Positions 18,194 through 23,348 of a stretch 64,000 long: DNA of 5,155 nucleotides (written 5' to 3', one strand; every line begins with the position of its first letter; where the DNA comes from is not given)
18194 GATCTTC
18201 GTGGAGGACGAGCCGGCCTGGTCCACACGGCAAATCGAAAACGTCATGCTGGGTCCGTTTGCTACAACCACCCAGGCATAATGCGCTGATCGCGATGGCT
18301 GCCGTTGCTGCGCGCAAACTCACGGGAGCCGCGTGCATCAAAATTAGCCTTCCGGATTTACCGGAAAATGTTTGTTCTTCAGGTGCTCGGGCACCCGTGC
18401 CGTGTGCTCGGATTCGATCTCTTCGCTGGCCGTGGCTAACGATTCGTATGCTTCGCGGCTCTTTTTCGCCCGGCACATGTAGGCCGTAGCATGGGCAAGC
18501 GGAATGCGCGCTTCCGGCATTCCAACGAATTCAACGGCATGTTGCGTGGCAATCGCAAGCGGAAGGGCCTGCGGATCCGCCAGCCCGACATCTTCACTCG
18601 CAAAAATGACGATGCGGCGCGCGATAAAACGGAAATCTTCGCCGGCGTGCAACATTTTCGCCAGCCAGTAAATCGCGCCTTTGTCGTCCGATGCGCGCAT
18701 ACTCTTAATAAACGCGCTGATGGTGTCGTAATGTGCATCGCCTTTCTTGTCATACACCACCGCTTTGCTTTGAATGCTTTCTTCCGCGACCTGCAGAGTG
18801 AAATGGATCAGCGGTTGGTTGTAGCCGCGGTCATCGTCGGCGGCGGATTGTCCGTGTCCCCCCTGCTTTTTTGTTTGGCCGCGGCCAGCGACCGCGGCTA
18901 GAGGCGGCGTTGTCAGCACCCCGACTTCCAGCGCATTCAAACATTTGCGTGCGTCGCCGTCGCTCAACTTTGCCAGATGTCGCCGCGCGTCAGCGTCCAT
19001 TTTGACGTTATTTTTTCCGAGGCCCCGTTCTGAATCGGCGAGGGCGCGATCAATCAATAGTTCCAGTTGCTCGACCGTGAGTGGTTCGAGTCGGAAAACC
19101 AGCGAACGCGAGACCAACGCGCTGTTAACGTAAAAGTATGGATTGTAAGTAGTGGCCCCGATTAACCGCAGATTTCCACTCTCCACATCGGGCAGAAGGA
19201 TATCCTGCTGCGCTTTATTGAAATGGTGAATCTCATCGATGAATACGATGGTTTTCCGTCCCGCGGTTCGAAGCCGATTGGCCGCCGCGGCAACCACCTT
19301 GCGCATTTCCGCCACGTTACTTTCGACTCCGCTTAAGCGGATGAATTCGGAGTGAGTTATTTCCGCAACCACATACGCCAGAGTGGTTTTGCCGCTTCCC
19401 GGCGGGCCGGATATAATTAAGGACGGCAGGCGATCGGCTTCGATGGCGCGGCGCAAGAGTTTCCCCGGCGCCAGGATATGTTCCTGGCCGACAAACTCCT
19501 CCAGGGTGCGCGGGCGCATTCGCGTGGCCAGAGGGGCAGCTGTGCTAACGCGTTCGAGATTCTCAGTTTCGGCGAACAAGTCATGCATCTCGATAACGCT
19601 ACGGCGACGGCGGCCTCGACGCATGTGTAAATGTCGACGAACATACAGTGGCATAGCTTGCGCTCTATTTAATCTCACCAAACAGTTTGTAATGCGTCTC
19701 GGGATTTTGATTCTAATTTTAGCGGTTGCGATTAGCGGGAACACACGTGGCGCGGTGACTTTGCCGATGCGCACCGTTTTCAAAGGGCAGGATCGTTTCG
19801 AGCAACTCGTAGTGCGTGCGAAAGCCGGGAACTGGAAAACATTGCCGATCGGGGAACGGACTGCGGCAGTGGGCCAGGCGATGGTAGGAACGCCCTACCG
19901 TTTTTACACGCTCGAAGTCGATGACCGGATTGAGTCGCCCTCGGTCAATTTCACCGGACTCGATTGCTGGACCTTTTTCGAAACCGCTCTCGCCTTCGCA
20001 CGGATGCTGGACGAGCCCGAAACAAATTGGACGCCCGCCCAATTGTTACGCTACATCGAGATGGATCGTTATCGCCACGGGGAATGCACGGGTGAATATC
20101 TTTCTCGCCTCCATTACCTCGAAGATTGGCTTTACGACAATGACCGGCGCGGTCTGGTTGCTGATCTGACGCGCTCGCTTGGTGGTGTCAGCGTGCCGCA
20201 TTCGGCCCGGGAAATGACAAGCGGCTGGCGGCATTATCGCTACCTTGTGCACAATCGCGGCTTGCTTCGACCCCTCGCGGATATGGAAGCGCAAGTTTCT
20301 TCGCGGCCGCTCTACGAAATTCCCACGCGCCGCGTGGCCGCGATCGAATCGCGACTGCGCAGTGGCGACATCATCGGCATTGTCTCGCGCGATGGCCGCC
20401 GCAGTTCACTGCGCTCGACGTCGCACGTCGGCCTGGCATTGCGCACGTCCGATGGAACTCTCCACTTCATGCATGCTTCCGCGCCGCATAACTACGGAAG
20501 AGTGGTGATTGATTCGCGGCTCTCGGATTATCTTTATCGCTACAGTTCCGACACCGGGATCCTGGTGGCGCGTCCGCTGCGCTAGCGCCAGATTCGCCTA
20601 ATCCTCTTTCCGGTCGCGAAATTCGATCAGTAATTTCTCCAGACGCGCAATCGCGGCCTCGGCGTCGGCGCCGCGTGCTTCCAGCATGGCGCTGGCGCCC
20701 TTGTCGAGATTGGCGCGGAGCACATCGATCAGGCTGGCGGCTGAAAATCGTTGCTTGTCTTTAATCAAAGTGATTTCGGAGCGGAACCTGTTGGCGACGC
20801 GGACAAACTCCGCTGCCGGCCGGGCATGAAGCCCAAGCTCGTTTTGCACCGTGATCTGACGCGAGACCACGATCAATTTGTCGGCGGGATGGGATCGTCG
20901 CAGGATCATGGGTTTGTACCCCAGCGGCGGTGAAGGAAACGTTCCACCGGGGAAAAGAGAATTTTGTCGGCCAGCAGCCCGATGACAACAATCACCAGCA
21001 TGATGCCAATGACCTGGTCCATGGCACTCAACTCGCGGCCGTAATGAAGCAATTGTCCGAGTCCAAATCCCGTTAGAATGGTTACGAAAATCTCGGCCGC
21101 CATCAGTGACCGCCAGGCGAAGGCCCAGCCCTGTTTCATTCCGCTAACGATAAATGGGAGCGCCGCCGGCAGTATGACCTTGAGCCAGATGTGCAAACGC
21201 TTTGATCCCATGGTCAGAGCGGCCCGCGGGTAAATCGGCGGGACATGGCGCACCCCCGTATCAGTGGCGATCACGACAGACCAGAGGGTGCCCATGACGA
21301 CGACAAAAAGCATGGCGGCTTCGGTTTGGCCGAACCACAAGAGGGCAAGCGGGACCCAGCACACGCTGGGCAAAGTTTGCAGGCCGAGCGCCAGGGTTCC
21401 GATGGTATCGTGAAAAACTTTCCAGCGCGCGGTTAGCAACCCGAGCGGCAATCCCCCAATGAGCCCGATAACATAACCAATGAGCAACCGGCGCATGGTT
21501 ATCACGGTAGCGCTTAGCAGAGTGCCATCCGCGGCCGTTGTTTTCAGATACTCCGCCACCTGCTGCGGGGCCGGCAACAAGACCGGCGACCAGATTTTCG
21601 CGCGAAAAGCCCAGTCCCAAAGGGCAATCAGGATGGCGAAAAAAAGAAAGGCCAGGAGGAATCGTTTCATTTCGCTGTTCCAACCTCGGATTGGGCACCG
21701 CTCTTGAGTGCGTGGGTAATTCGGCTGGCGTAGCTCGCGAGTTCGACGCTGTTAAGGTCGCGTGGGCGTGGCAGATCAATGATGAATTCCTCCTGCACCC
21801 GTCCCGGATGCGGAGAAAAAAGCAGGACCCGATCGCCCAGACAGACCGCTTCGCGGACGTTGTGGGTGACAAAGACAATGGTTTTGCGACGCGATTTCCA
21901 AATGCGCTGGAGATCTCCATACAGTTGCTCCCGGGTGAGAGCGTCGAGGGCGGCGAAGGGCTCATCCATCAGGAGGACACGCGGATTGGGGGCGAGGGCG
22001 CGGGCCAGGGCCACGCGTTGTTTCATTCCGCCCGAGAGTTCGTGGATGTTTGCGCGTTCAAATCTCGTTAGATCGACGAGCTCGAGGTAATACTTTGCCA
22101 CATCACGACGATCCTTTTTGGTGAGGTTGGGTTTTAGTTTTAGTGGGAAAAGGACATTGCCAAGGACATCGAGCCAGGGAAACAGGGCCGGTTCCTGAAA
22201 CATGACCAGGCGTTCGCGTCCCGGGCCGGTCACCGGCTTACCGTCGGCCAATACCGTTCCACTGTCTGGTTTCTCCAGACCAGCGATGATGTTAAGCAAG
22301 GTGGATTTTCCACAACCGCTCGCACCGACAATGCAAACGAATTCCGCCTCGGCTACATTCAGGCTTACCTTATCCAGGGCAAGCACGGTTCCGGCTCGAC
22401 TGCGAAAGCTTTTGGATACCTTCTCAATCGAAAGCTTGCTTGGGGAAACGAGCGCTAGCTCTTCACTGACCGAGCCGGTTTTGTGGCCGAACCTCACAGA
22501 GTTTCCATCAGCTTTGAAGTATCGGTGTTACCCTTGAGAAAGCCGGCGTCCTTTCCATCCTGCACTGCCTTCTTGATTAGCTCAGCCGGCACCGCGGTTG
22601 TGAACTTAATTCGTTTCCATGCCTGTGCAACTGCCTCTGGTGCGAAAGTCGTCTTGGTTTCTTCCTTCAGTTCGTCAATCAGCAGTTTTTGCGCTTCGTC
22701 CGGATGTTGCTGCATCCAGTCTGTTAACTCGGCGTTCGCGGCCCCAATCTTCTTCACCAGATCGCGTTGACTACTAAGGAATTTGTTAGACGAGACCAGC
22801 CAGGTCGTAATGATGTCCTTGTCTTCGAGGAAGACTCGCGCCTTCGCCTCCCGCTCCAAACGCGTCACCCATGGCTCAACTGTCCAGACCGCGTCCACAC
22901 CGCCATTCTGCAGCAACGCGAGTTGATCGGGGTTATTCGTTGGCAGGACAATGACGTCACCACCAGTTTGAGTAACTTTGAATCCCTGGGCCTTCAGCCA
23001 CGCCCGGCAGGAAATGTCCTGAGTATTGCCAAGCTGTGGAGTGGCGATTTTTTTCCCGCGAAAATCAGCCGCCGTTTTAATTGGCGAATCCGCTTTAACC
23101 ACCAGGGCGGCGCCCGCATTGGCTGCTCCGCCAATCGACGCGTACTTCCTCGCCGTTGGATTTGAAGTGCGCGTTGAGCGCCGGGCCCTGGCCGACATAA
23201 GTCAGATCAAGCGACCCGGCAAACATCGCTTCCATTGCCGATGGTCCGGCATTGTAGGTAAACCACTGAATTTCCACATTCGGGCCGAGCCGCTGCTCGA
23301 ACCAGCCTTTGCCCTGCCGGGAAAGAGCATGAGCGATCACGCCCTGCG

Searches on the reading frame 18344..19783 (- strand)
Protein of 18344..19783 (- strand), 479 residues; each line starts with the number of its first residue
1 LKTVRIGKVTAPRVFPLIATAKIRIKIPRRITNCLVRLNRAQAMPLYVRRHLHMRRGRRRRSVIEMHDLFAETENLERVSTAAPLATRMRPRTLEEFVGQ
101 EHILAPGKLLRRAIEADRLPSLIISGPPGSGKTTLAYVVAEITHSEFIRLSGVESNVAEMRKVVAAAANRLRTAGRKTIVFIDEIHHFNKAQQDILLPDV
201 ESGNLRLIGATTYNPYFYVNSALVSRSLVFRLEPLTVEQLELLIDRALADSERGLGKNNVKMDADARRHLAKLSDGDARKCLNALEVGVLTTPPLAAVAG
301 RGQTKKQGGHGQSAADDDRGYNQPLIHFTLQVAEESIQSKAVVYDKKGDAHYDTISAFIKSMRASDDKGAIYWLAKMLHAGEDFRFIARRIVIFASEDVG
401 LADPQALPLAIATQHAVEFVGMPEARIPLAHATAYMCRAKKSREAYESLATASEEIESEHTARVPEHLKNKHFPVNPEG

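Call 3: search_protein_families(library=pfam, proteins=[window:18344-19783:-], max_evalue=0.01)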
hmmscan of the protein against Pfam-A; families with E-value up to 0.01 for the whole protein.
window:18344-19783:- (479 aa): 18 families
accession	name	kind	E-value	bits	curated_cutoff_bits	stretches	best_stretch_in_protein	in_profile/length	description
PF12002.13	MgsA_C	-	3.6e-42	144.5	27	1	365-473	2-110/167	MgsA AAA+ ATPase C terminal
PF16193.11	AAA_assoc_2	-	1.7e-24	86.3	34.3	1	257-363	2-81/81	AAA C-terminal domain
PF00004.35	AAA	-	7e-15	56.1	21.2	1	123-226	2-122/131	ATPase family associated with various cellular activities (AAA)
PF05496.18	RuvB_N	-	3.3e-14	53.4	27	1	89-207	1-115/159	Holliday junction DNA helicase RuvB P-loop domain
PF13191.12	AAA_16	-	1.2e-07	32.9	32.6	1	97-142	2-48/167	AAA ATPase domain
PF13173.12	AAA_14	-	2e-07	31.5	27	1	122-238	5-126/129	AAA domain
PF07728.20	AAA_5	-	9.2e-06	26.1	22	1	122-207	2-97/139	AAA domain (dynein-related subfamily)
PF01078.27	Mg_chelatase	-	1.8e-05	24.7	20.3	0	121-155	24-62/207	Magnesium chelatase, subunit ChlI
PF20720.3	nSTAND3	-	5.1e-05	23.4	27.2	1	122-185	20-74/155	Novel STAND NTPase 3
PF14532.12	Sigma54_activ_2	-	0.00033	21.4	25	1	119-237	22-133/138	Sigma-54 interaction domain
PF06068.19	TIP49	-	0.00079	19.1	23.8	1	95-166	24-99/347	TIP49 P-loop domain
PF13401.12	AAA_22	-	0.001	19.8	27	0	121-177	7-68/130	AAA domain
PF07724.20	AAA_2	-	0.0011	19.4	27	1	121-206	5-105/166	AAA domain (Cdc48 subfamily)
PF03266.21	NTPase_1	-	0.0025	18.1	23.9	0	122-155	2-35/168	NTPase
PF00158.32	Sigma54_activat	-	0.0025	18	20.2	0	176-212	93-129/168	Sigma-54 interaction domain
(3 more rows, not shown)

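Call 40: find_homologous_proteins(query=window:18344-19783:-, max_evalue=1e-40)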
Query window:18344-19783:- (479 aa): 7999 proteins with E <= 1e-40 among 8000 candidates; the best 120 are listed.
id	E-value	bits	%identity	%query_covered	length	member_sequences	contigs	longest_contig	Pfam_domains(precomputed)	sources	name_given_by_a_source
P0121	5.9e-265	897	96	89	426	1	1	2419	PF13173.13,PF16193.12,PF00004.36,PF05496.19,PF07728.21,PF12002.14,PF01078.28,PF20720.4,PF13191.13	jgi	jgi:putative ATPase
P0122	5.5e-256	868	93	89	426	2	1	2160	PF13173.13,PF16193.12,PF00004.36,PF05496.19,PF14532.13,PF07728.21,PF12002.14,PF13191.13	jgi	-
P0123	7.2e-256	867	92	89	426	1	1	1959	PF13173.13,PF16193.12,PF00004.36,PF05496.19,PF07728.21,PF12002.14,PF01078.28,PF20720.4,PF13191.13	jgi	-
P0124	2.0e-254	862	88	95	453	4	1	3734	PF13173.13,PF16193.12,PF00004.36,PF05496.19,PF07728.21,PF12002.14,PF01078.28,PF20720.4,PF13191.13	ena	-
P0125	3.1e-254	862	91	91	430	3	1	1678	PF13173.13,PF16193.12,PF00004.36,PF05496.19,PF07728.21,PF12002.14,PF01078.28,PF13191.13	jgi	jgi:putative ATPase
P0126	4.9e-254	861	92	89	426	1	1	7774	PF13173.13,PF16193.12,PF00004.36,PF05496.19,PF14532.13,PF07728.21,PF12002.14,PF01078.28,PF13191.13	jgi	-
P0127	7.5e-254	861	93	89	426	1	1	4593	PF13173.13,PF16193.12,PF00004.36,PF05496.19,PF14532.13,PF07728.21,PF12002.14,PF01078.28,PF13191.13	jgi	-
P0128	2.0e-253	859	91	91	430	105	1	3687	PF13173.13,PF16193.12,PF00004.36,PF05496.19,PF14532.13,PF07728.21,PF12002.14,PF01078.28,PF13191.13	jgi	jgi:putative ATPase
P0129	5.8e-253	858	91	91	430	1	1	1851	PF13173.13,PF16193.12,PF00004.36,PF05496.19,PF14532.13,PF07728.21,PF12002.14,PF01078.28,PF13191.13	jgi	-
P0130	7.3e-253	857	92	89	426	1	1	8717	PF13173.13,PF16193.12,PF00004.36,PF05496.19,PF14532.13,PF07728.21,PF12002.14,PF01078.28,PF13191.13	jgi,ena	-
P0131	1.0e-252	857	92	89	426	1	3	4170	PF13173.13,PF16193.12,PF00004.36,PF05496.19,PF14532.13,PF07728.21,PF12002.14,PF01078.28,PF13191.13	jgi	-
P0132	2.6e-251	852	91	91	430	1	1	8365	PF13173.13,PF16193.12,PF00004.36,PF05496.19,PF07728.21,PF12002.14,PF01078.28,PF13191.13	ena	-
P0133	3.4e-251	852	92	89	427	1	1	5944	PF13173.13,PF16193.12,PF00004.36,PF05496.19,PF07728.21,PF12002.14,PF01078.28,PF20720.4,PF13191.13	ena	-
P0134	5.6e-250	848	92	89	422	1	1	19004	PF13173.13,PF16193.12,PF00004.36,PF05496.19,PF14532.13,PF07728.21,PF12002.14,PF01078.28,PF13191.13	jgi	jgi:putative ATPase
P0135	6.5e-250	848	93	86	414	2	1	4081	PF13173.13,PF16193.12,PF00004.36,PF05496.19,PF07728.21,PF12002.14,PF01078.28,PF20720.4,PF13191.13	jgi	-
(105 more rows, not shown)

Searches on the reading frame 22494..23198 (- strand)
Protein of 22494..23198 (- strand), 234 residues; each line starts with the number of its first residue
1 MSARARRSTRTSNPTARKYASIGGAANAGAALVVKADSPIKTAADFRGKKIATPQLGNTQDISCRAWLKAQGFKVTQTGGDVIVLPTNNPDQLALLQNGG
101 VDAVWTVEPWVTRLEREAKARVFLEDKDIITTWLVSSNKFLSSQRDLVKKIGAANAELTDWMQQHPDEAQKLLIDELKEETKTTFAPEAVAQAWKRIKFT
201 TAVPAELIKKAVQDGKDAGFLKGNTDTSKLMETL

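Call 14: search_protein_families(library=pfam, proteins=[window:22494-23198:-], max_evalue=0.01)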
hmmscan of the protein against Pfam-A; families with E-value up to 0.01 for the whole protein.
window:22494-23198:- (234 aa): 3 families
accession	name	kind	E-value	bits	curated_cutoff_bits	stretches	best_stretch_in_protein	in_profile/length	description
PF13379.11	NMT1_2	-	3.1e-15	57.1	24.7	1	43-171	119-246/252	NMT1-like family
PF09084.16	NMT1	-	7e-14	52.7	20.5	1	31-169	76-216/216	NMT1/THI5 like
PF12974.12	Phosphonate-bd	-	6.9e-07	29.3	27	1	13-151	71-209/242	ABC transporter, phosphonate, periplasmic substrate-binding protein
